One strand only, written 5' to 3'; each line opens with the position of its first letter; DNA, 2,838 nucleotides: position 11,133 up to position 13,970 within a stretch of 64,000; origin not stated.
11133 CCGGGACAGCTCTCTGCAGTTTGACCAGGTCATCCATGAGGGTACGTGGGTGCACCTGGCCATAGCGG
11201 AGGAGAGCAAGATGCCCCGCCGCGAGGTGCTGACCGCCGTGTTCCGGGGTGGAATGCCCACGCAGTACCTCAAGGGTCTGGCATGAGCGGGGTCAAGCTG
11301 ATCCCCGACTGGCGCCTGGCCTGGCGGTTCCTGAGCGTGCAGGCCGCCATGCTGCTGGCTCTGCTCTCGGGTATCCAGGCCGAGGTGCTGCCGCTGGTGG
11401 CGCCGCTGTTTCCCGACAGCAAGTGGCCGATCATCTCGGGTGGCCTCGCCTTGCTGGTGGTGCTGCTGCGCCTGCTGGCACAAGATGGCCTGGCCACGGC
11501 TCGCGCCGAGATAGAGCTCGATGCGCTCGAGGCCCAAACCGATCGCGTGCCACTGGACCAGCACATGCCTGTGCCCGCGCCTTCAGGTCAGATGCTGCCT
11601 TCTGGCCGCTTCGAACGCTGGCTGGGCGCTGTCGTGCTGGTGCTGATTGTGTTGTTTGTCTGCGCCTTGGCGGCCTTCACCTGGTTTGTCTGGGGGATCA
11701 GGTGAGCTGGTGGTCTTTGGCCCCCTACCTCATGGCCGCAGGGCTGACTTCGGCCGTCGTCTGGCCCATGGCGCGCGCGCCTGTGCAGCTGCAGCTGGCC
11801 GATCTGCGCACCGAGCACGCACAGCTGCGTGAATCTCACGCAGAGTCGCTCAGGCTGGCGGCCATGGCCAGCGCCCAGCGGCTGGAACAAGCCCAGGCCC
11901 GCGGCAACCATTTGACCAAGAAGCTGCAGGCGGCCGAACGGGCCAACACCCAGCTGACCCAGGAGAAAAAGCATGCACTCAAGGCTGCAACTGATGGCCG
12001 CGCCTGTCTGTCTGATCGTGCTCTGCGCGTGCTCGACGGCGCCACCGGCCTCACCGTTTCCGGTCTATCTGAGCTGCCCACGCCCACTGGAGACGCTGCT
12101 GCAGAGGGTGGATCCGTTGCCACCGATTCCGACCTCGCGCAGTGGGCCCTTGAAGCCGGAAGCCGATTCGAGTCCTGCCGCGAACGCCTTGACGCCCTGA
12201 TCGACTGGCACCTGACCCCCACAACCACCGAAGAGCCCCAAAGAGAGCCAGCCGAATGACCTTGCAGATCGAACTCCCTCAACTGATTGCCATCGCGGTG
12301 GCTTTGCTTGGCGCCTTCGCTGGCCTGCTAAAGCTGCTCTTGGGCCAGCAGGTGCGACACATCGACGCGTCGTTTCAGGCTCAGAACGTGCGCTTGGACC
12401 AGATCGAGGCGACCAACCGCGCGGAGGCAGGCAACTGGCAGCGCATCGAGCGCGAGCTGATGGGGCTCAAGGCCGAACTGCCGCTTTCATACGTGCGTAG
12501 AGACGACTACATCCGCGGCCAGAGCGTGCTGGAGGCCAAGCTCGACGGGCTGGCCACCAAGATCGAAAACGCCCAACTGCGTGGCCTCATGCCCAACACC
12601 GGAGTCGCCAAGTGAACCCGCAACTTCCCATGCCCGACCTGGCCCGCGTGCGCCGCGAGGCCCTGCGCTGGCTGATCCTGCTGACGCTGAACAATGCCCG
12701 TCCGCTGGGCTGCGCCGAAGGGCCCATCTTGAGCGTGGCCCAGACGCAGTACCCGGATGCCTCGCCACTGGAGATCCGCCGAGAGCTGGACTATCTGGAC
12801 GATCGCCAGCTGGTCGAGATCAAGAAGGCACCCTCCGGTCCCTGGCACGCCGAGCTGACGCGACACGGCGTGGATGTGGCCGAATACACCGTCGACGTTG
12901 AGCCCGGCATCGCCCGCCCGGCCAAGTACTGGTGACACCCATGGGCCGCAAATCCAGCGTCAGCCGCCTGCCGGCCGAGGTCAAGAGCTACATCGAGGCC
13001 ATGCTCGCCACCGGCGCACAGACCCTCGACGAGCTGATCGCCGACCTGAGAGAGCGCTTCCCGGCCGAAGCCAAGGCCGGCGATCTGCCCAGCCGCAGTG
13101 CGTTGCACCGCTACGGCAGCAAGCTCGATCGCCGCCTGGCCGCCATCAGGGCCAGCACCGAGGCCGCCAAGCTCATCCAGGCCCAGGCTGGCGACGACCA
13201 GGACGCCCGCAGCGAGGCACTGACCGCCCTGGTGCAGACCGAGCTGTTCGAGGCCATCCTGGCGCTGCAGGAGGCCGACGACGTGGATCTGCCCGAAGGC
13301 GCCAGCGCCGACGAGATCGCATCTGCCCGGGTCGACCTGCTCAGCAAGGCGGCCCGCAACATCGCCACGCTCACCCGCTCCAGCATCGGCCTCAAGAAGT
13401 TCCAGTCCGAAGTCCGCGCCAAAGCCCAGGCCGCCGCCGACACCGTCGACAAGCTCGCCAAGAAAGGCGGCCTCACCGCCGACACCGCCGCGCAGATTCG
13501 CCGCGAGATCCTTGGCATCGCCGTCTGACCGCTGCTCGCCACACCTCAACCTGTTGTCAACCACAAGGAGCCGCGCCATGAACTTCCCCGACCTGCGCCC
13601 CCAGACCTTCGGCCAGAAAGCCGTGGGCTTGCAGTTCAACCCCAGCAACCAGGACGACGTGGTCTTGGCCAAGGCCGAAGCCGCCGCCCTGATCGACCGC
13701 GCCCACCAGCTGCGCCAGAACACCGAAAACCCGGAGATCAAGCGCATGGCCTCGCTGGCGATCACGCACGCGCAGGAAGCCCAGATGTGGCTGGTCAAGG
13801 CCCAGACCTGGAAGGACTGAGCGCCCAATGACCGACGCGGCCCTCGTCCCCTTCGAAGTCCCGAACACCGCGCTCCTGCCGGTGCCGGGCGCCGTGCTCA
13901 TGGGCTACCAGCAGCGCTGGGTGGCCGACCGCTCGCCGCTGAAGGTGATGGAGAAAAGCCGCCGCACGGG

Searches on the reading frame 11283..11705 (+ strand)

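Call 94: search_protein_families(library=pfam, proteins=[window:11283-11705:+], max_evalue=0.01)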
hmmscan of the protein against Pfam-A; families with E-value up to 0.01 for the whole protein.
window:11283-11705:+ (140 aa): 1 family
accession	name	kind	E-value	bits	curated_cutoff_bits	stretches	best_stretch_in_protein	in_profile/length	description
PF25612.1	DUF7940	-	4.9e-11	43.5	27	1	5-67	1-63/63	Family of unknown function (DUF7940)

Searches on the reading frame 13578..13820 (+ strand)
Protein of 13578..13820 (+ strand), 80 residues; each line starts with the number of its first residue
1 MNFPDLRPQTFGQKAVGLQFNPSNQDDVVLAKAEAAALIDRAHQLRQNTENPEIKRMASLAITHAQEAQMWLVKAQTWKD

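Call 94: search_protein_families(library=pfam, proteins=[window:13578-13820:+], max_evalue=0.01)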
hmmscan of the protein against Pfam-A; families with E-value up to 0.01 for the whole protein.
window:13578-13820:+ (80 aa): 1 family
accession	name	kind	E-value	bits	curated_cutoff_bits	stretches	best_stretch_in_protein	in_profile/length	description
PF24729.2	Acb2_Tad1_hairpin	-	3.7e-09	37.1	27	1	22-75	4-55/58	Acb2/Tad1, hairpin domain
